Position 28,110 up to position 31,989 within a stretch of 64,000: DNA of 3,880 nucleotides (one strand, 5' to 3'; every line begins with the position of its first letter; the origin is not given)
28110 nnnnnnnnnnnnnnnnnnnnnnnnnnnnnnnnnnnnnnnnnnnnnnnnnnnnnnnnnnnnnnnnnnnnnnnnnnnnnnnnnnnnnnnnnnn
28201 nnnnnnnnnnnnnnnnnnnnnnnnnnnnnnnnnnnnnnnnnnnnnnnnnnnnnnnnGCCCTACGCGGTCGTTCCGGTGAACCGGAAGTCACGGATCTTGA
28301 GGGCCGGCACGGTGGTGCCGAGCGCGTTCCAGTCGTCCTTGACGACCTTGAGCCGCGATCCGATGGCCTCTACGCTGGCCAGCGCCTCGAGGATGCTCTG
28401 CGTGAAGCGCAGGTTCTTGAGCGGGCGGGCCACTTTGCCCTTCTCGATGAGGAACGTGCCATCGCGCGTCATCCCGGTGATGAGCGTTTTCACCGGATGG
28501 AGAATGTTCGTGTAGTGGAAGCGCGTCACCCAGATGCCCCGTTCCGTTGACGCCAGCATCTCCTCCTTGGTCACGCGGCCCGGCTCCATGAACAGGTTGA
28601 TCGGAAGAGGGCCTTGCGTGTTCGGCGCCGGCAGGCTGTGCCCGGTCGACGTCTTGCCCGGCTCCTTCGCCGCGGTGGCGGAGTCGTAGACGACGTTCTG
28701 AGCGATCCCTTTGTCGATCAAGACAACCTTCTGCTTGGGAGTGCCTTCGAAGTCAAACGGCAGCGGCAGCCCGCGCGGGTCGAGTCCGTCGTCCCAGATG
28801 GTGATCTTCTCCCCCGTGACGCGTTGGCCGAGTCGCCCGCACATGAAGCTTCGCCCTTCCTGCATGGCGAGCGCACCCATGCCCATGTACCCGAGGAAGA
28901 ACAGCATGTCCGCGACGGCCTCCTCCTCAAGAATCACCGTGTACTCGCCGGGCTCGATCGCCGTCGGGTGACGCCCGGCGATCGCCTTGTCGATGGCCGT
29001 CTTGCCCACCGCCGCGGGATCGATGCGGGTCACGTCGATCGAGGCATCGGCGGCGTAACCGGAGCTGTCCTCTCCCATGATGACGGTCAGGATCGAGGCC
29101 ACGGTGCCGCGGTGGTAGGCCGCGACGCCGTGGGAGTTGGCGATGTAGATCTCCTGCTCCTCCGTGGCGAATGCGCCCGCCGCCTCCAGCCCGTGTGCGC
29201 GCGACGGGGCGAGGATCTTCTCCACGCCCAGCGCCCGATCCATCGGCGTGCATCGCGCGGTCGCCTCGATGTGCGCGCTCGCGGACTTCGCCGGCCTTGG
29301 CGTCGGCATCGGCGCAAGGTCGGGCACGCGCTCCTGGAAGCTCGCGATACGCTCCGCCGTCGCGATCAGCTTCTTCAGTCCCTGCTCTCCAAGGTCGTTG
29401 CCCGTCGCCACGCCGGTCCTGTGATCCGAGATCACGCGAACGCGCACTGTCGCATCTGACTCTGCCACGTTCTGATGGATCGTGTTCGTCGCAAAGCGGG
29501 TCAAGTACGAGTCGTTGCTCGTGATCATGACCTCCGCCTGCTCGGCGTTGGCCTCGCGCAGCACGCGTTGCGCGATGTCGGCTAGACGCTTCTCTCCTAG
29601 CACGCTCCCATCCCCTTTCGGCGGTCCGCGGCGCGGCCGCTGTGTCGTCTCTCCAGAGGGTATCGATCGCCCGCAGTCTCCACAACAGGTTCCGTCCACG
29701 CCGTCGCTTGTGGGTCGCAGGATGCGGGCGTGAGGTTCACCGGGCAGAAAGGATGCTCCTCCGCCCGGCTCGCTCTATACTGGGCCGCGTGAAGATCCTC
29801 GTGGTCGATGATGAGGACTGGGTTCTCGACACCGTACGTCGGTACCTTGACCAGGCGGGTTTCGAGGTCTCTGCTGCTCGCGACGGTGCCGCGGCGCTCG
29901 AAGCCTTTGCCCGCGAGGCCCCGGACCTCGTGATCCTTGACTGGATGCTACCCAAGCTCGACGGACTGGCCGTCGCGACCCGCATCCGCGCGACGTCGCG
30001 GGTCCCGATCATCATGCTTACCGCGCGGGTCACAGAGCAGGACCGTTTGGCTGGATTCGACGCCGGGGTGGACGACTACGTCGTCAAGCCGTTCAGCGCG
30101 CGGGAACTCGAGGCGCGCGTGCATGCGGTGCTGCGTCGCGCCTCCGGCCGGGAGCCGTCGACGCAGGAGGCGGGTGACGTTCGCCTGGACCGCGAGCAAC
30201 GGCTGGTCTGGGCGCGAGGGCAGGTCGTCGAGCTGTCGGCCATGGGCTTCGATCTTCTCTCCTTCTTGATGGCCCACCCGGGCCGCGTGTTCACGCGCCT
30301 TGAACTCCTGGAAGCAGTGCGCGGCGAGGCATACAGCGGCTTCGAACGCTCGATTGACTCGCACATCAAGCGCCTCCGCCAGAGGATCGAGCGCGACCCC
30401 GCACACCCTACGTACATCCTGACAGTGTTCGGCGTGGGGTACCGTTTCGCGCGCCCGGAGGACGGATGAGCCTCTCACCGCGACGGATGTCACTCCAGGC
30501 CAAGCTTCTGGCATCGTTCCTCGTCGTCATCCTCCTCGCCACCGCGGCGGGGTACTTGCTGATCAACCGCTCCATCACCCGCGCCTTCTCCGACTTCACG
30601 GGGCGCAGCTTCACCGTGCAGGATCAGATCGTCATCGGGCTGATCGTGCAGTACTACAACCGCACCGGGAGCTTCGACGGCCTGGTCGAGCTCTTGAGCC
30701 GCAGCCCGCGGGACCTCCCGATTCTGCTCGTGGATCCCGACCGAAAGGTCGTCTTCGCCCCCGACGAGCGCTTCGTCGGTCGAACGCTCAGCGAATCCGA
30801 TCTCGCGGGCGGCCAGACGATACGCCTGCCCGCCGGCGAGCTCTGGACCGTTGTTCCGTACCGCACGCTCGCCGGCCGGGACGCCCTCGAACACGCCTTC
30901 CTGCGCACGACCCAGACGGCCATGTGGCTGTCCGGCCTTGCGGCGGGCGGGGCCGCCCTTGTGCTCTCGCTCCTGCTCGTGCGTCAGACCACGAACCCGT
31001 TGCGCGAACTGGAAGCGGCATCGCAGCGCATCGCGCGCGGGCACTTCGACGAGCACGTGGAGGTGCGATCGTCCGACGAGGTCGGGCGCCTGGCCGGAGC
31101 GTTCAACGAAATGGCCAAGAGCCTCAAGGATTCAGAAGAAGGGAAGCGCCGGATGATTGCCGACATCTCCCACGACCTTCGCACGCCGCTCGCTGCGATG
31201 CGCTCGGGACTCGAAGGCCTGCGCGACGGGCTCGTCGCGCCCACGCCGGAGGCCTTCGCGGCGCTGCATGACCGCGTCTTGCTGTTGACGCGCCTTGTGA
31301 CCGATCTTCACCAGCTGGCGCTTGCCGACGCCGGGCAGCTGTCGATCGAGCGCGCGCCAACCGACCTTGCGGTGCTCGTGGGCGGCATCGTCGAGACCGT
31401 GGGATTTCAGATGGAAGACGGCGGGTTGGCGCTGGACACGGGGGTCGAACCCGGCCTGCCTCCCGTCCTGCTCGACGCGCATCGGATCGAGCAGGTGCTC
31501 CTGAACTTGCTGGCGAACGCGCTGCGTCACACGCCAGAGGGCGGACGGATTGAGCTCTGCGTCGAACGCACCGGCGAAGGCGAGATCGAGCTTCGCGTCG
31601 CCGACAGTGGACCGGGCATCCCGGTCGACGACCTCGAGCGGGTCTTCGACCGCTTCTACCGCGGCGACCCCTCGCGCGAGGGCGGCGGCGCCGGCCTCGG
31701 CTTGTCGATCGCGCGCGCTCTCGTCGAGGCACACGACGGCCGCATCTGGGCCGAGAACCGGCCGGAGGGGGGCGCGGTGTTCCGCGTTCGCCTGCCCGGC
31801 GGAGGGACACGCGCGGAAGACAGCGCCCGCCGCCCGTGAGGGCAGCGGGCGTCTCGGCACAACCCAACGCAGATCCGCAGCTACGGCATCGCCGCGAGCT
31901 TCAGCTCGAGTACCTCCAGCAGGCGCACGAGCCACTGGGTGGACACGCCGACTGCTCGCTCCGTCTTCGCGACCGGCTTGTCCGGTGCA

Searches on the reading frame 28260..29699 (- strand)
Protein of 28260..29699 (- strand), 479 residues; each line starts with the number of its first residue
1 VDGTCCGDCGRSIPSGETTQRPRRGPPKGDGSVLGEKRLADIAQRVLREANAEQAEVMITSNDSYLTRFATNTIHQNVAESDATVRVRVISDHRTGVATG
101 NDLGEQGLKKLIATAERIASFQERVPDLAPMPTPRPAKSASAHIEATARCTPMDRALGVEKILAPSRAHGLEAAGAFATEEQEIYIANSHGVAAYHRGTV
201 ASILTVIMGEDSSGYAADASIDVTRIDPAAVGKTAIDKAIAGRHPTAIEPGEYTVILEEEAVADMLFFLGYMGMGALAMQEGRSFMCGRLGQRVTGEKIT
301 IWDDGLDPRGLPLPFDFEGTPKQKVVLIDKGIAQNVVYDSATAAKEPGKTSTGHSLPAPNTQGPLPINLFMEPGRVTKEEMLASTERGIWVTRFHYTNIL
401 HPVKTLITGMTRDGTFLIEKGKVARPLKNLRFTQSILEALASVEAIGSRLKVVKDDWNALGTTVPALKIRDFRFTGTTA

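Call 34: search_protein_families(library=pfam, proteins=[window:28260-29699:-], max_evalue=0.00001)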
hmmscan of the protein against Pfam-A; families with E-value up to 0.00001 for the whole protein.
window:28260-29699:- (479 aa): 3 families
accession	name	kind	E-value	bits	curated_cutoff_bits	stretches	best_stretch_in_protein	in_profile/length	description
PF19289.4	PmbA_TldD_3rd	-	1.2e-46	159.1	22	1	250-476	1-220/220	PmbA/TldA metallopeptidase C-terminal domain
PF01523.21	PmbA_TldD_1st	-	9.4e-08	32.5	20.9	1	55-119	1-65/65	PmbA/TldA metallopeptidase domain 1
PF19290.4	PmbA_TldD_2nd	-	2.1e-07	31.8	20.9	1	176-241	32-107/109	PmbA/TldA metallopeptidase central domain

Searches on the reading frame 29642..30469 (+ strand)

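Call 34: search_protein_families(library=pfam, proteins=[window:29642-30469:+], max_evalue=0.00001)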
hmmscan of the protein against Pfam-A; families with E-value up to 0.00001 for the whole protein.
window:29642-30469:+ (275 aa): 3 families
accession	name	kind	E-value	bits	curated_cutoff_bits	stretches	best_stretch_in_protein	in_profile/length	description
PF00072.30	Response_reg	-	3.8e-30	104.7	30.2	1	52-160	1-110/111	Response regulator receiver domain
PF00486.34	Trans_reg_C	-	1.9e-24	85.9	26.2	1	193-269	1-77/77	Transcriptional regulatory protein, C terminal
PF23198.2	PDE8A_N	-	3.5e-07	30.7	29.6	1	52-129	13-91/147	PDE8A-like, N-terminal domain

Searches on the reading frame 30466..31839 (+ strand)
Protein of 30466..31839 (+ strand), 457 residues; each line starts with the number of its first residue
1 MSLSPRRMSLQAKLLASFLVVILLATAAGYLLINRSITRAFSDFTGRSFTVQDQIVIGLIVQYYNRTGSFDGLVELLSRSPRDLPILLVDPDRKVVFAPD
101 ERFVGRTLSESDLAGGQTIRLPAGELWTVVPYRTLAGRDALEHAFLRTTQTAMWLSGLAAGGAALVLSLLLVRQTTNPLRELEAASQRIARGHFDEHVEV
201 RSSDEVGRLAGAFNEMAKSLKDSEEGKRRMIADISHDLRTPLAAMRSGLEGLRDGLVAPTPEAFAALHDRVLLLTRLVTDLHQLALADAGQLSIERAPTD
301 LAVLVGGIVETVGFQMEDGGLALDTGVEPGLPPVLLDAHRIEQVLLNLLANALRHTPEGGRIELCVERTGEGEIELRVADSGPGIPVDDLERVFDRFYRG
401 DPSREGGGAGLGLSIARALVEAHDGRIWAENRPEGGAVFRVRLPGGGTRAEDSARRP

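Call 34: search_protein_families(library=pfam, proteins=[window:30466-31839:+], max_evalue=0.00001)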
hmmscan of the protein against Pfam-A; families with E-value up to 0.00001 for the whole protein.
window:30466-31839:+ (457 aa): 3 families
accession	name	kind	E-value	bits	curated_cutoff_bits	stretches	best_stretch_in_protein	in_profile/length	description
PF02518.31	HATPase_c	-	1.9e-33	115.6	26.4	1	337-444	2-108/111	Histidine kinase-, DNA gyrase B-, and HSP90-like ATPase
PF00672.30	HAMP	-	1.7e-17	63.9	25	1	170-221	1-52/53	HAMP domain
PF00512.31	HisKA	-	1.7e-11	44.4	26.9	1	227-290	2-66/66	His Kinase A (phospho-acceptor) domain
